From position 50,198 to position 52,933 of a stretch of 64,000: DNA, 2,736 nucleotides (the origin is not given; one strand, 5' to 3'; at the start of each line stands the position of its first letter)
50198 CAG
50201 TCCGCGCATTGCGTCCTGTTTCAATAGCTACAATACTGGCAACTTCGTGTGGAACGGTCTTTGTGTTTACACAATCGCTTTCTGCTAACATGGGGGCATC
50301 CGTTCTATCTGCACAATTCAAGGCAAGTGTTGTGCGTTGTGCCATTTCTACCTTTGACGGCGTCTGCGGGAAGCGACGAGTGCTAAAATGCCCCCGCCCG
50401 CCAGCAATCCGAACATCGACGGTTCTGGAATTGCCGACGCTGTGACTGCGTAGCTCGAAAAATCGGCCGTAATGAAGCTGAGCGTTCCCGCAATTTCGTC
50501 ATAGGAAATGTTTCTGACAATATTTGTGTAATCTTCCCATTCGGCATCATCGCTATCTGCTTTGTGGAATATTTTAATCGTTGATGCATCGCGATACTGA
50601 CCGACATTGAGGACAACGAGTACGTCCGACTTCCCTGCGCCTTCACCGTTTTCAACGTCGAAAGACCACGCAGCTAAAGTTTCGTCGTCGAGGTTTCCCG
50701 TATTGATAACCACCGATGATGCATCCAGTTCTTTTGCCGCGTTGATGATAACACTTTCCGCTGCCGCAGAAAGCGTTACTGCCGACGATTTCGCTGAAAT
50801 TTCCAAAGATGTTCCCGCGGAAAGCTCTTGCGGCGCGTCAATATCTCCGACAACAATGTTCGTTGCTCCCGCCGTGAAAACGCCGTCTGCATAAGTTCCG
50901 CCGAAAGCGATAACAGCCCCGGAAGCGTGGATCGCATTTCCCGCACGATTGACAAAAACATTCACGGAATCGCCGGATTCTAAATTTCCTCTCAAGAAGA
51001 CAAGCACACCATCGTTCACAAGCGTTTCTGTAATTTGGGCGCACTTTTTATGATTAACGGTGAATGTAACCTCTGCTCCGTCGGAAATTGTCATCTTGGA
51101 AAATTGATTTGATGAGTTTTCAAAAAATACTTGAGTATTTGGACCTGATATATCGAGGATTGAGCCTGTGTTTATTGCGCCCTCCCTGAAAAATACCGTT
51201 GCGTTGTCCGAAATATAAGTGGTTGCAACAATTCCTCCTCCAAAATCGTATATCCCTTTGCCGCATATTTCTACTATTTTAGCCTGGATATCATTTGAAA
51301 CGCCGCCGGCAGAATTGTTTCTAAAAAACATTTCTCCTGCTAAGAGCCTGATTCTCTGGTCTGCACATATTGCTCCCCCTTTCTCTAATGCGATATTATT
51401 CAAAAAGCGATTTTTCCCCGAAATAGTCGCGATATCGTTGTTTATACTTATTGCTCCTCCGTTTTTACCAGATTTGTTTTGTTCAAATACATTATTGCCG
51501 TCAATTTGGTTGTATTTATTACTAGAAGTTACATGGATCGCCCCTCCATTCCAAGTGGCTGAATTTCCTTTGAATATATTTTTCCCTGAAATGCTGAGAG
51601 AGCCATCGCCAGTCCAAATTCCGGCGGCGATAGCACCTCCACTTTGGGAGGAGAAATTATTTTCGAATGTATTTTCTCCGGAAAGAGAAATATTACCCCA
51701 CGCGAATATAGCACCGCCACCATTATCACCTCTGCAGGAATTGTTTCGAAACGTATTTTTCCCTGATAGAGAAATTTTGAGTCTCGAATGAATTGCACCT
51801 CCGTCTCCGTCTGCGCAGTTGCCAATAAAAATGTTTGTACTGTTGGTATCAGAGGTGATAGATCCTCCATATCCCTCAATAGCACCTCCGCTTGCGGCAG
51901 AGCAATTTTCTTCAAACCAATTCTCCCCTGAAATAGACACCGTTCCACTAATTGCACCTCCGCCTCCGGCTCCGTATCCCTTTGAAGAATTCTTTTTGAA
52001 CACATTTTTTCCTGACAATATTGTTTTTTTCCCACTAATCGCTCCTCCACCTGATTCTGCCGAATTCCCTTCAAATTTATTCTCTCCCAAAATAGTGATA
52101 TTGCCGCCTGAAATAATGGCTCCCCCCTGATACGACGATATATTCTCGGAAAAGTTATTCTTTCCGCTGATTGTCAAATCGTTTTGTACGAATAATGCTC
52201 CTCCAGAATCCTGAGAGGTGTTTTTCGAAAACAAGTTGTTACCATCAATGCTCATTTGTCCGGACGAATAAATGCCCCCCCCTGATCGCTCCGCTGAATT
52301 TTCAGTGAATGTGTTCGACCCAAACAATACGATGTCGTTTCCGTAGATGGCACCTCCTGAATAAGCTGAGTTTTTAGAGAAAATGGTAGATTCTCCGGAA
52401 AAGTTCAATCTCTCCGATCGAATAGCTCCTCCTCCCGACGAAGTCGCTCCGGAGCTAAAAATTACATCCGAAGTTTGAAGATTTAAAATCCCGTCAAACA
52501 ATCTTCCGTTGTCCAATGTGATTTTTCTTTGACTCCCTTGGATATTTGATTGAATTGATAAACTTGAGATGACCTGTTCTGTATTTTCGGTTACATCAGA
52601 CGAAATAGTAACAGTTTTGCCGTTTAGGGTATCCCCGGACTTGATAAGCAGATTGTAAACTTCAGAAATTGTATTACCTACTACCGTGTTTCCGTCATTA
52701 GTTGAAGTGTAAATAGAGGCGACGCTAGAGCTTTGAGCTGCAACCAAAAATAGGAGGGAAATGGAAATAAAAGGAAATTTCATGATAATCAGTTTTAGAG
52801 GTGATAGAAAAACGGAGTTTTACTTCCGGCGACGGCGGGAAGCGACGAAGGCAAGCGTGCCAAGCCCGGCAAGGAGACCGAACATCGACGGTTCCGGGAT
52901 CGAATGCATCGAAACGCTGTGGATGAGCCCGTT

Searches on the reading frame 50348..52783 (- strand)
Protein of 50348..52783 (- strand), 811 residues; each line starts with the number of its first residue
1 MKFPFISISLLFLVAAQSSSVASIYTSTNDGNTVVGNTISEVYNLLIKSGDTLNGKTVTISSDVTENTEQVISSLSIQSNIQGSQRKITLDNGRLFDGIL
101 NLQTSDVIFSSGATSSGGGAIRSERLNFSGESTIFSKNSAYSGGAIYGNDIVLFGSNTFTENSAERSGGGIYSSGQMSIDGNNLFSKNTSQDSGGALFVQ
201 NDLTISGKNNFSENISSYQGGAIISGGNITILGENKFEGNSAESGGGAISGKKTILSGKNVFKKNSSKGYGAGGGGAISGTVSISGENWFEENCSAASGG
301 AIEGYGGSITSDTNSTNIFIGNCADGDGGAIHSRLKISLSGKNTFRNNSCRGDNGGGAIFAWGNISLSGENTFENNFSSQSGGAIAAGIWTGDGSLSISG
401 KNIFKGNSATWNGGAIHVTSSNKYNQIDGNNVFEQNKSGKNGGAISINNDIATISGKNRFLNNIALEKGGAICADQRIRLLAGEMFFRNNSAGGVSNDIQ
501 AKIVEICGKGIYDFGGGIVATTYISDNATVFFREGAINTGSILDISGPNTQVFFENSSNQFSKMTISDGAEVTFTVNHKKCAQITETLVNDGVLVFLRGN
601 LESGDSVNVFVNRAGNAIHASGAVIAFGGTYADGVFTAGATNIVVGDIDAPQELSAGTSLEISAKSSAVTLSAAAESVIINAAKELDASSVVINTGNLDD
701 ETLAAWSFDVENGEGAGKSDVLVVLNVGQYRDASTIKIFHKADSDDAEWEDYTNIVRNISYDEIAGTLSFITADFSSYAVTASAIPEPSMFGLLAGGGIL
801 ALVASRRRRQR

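Call 63: search_protein_families(library=pfam, proteins=[window:50348-52783:-], max_evalue=0.01)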
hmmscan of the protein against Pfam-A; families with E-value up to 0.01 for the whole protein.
window:50348-52783:- (811 aa): 2 families
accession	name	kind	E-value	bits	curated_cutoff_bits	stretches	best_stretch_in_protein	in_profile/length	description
PF02415.23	Chlam_PMP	-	3e-28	95.2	20.6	0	132-148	1-18/19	Chlamydia polymorphic membrane protein (Chlamydia_PMP) repeat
PF07589.16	PEP-CTERM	-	0.0019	18.6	20.7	1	784-808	1-24/24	PEP-CTERM motif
